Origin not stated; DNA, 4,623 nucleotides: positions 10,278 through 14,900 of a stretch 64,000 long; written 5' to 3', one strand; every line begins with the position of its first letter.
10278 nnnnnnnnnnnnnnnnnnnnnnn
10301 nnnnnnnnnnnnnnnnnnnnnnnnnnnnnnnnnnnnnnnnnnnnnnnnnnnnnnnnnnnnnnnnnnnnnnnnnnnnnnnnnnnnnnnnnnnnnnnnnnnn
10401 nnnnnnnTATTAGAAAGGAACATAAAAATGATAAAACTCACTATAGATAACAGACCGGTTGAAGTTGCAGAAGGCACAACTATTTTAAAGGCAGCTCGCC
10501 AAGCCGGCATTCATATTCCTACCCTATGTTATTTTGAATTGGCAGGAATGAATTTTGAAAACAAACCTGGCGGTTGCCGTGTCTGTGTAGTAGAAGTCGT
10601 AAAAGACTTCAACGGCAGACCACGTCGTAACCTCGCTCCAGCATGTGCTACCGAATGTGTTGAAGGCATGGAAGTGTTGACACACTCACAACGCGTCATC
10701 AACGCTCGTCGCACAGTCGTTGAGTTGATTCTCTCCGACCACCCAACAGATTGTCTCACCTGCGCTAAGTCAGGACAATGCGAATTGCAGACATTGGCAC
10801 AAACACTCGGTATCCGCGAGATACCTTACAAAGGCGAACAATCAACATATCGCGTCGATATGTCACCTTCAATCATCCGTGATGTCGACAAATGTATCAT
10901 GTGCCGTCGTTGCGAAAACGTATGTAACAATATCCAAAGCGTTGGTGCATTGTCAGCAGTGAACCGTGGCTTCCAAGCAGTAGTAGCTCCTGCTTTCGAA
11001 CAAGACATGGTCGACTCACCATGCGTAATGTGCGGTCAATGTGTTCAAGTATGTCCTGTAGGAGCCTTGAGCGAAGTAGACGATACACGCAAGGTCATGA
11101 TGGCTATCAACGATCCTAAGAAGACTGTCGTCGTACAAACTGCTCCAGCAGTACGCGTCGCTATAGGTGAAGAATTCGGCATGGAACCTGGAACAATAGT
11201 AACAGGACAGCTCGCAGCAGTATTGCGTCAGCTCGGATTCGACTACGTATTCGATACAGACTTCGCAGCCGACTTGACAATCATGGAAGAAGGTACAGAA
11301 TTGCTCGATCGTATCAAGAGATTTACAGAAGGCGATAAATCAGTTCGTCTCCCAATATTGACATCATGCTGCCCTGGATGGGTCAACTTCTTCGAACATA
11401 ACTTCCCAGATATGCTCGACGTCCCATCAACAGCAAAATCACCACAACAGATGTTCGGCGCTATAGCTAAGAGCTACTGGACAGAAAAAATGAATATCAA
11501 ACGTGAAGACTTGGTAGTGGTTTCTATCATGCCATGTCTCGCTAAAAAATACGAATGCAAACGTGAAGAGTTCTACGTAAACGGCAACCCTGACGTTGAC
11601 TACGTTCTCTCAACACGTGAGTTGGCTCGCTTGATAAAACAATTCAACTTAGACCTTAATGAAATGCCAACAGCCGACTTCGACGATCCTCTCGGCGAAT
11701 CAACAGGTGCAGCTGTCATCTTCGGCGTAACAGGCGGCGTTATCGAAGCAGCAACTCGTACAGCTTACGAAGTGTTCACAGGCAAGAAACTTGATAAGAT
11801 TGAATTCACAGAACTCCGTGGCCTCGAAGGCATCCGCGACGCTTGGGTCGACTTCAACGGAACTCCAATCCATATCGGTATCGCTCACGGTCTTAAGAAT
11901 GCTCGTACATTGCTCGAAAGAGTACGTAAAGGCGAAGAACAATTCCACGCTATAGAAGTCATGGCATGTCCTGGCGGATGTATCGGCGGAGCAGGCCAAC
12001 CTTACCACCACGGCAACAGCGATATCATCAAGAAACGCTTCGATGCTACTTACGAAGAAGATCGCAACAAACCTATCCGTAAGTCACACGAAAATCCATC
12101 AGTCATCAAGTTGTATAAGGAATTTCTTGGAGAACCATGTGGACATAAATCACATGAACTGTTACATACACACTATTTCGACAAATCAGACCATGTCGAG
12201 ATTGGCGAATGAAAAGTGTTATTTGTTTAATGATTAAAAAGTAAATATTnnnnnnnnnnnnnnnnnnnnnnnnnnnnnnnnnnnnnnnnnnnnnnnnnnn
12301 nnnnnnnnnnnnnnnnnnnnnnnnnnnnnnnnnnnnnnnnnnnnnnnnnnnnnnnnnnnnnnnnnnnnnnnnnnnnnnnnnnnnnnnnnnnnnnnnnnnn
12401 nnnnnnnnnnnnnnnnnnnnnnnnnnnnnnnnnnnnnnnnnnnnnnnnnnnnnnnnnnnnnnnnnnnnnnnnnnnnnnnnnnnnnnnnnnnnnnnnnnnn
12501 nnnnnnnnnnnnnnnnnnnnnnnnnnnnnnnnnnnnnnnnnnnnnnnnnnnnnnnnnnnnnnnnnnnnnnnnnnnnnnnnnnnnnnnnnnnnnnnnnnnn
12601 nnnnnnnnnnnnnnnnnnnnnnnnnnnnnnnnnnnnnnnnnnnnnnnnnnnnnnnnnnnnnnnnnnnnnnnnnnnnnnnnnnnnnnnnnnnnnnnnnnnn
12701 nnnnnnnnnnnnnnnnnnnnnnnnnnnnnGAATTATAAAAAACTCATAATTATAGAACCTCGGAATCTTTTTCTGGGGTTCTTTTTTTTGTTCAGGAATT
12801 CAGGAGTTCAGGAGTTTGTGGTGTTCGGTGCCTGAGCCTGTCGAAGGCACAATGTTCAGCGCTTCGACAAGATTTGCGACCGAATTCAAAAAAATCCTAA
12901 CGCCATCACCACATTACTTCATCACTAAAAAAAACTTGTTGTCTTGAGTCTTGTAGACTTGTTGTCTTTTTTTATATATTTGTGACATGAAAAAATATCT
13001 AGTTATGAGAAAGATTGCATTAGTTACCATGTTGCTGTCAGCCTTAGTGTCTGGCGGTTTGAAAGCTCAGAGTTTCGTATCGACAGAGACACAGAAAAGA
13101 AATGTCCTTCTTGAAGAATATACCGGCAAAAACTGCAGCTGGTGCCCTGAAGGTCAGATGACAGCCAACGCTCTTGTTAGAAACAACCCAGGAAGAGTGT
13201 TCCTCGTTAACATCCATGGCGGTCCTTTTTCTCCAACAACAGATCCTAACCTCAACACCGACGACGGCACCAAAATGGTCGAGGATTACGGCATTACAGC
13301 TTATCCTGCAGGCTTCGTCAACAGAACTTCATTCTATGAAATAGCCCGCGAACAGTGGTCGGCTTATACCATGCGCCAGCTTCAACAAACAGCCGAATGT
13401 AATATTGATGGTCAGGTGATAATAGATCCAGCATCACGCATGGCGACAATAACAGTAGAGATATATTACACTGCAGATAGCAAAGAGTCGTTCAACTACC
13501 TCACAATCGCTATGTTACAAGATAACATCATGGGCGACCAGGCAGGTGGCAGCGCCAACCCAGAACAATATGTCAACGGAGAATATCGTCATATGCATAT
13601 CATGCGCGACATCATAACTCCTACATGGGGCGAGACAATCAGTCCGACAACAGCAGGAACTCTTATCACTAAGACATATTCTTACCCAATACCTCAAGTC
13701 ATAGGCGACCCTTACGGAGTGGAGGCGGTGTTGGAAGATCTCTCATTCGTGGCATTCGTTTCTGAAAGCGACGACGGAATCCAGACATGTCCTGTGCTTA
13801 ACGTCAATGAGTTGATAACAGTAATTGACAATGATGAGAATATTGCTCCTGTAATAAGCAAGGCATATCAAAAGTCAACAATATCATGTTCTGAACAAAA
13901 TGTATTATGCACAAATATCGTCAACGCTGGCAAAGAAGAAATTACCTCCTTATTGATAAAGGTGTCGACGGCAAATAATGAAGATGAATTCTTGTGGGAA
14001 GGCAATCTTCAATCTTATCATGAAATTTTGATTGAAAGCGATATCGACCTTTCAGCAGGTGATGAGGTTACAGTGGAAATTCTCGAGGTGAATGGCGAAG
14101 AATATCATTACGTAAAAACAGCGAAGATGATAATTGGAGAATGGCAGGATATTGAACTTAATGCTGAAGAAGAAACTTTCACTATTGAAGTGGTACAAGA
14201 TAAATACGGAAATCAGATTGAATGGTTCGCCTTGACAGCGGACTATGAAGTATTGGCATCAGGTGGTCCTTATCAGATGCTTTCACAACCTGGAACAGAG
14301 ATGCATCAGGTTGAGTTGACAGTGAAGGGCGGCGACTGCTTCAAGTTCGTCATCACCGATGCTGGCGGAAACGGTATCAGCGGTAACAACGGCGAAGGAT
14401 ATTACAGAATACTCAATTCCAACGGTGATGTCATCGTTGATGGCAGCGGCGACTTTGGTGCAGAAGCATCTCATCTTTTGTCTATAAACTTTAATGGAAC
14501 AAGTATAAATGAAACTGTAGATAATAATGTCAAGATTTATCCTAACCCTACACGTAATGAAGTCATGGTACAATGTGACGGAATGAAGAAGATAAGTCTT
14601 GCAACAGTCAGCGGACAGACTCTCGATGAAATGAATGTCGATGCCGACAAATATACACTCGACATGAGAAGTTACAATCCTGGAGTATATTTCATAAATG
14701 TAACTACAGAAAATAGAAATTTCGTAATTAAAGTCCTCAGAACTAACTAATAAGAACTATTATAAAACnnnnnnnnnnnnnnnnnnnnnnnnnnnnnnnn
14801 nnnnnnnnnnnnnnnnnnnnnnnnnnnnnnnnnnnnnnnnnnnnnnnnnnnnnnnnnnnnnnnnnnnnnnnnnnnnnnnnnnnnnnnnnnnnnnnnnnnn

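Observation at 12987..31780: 18.8-kb block of five consecutive T9SS cargo genes between the hydrogenase operon and murB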

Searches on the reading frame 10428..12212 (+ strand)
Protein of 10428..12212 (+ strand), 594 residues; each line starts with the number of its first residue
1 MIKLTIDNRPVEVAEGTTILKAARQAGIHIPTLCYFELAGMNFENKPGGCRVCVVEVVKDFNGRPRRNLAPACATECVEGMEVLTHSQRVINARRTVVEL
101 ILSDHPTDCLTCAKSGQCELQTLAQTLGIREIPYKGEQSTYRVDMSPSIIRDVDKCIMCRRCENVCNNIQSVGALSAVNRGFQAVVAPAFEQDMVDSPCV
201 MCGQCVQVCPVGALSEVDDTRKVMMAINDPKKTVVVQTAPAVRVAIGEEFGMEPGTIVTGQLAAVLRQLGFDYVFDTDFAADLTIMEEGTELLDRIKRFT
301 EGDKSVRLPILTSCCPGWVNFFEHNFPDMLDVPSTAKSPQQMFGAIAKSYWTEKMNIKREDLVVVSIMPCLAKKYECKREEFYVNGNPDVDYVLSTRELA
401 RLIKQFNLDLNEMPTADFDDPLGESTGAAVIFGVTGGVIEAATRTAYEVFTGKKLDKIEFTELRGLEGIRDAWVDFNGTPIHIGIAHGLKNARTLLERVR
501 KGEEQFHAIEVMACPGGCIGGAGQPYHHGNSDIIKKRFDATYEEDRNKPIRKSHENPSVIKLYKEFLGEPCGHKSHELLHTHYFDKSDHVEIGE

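Call 4: search_protein_families(library=pfam, proteins=[window:10428-12212:+], max_evalue=0.01)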
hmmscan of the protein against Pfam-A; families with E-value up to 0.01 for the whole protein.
window:10428-12212:+ (594 aa): 16 families
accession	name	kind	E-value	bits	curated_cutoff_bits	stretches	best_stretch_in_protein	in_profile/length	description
PF02906.19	Fe_hyd_lg_C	-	1.1e-94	317.1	22.1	1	232-522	1-245/245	Iron only hydrogenase large subunit, C-terminal domain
PF02256.22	Fe_hyd_SSU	-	3.5e-27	94.6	24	1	532-586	2-56/56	Iron hydrogenase small subunit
PF10588.14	NADH-G_4Fe-4S_3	-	1e-18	67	27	1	94-132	1-39/40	NADH-ubiquinone oxidoreductase-G iron-sulfur binding region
PF13510.11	Fer2_4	-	1.5e-16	60.6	22.8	1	1-87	3-81/82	2Fe-2S iron-sulfur cluster binding domain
PF12838.12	Fer4_7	-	7.8e-08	33.1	27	1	155-213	1-52/52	4Fe-4S dicluster domain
PF00111.32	Fer2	-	7.9e-08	32.6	21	1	9-59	6-49/77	2Fe-2S iron-sulfur cluster binding domain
PF22117.2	Fer4_Nqo3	-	8.5e-08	32.7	27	1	147-214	2-66/67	NADH-quinone oxidoreductase subunit 3, ferredoxin-like domain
PF13183.11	Fer4_8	-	1.1e-05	26.3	27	1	153-212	2-67/68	4Fe-4S dicluster domain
PF00037.32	Fer4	-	1.6e-05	24.9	21.1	1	199-214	8-23/24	4Fe-4S binding domain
PF13187.11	Fer4_9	-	2.9e-05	24.4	27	1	155-213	1-51/52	4Fe-4S dicluster domain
PF14697.11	Fer4_21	-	5e-05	23.8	35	1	152-213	4-56/59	4Fe-4S dicluster domain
PF13237.11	Fer4_10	-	7.1e-05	23.1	25.5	2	149-210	2-53/53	4Fe-4S dicluster domain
PF12837.12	Fer4_6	-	0.00012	22.2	25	2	196-214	6-24/24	4Fe-4S binding domain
PF13484.11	Fer4_16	-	0.00051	21.2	30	1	199-218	2-22/66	4Fe-4S double cluster binding domain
PF12797.12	Fer4_2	-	0.0023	18.2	24.5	1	149-167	3-21/22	4Fe-4S binding domain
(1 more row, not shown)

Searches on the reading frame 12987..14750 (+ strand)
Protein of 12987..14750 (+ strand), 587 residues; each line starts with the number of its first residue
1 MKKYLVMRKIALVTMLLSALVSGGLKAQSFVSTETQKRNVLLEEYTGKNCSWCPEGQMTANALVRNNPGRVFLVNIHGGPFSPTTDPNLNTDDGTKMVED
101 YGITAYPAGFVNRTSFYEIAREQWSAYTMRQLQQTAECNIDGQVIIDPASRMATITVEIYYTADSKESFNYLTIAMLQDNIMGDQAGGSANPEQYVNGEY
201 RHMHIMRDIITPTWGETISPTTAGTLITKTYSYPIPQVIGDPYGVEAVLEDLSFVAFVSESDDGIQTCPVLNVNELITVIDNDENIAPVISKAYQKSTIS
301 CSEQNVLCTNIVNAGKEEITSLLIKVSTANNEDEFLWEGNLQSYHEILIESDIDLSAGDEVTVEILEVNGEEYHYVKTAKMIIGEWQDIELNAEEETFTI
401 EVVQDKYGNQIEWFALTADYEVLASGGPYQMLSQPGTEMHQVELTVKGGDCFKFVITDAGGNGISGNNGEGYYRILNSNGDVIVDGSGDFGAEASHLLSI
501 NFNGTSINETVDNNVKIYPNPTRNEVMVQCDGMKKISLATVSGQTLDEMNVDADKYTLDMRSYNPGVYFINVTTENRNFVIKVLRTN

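Call 3: search_protein_families(library=pfam, proteins=[window:12987-14750:+], max_evalue=0.01)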
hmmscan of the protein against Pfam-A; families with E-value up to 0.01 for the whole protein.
window:12987-14750:+ (587 aa): 2 families
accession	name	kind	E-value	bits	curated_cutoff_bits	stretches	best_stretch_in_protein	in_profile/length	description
PF11551.14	Omp28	-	1.7e-21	77.2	34.9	1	99-274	6-163/171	Outer membrane protein Omp28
PF18962.6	Por_Secre_tail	-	4.8e-09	36.8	27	1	517-582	1-72/75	Secretion system C-terminal sorting domain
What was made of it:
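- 12987..14750 (+): Gene A, 587 aa. Signal peptide, then an HBP35/Omp28-like thioredoxin-type module (CSWC at residues 50-53), an unassigned middle domain and a type-A T9SS sorting domain. Pfam Omp28 77.2 bits and Por_Secre_tail 36.8 bits (call 3).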

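Call 6: search_protein_families(library=ncbifam, proteins=[window:12987-14750:+], max_evalue=0.01)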
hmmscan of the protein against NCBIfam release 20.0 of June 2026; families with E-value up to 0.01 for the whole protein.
window:12987-14750:+ (587 aa): 4 families
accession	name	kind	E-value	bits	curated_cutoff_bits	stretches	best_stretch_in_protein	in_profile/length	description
NF033782.1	lipoprot_Omp28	subfamily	4.9e-30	104.6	150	1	31-266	31-254/264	Omp28 family outer membrane lipoprotein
TIGR04183.1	Por_Secre_tail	domain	7.5e-08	32.3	23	1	517-584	1-70/72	T9SS type A sorting domain-containing protein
NF045500.1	Omp28_seleno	equivalog_domain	1.1e-05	25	200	1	37-119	38-104/377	Omp28-related selenoprotein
NF050177.1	TapA_OM_Porphy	equivalog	1.9e-05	23.6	500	1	512-584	468-542/544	TapA/TapC family T9SS-dependent outer membrane protein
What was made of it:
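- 12987..14750 (+): TIGR04183 (call 6).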
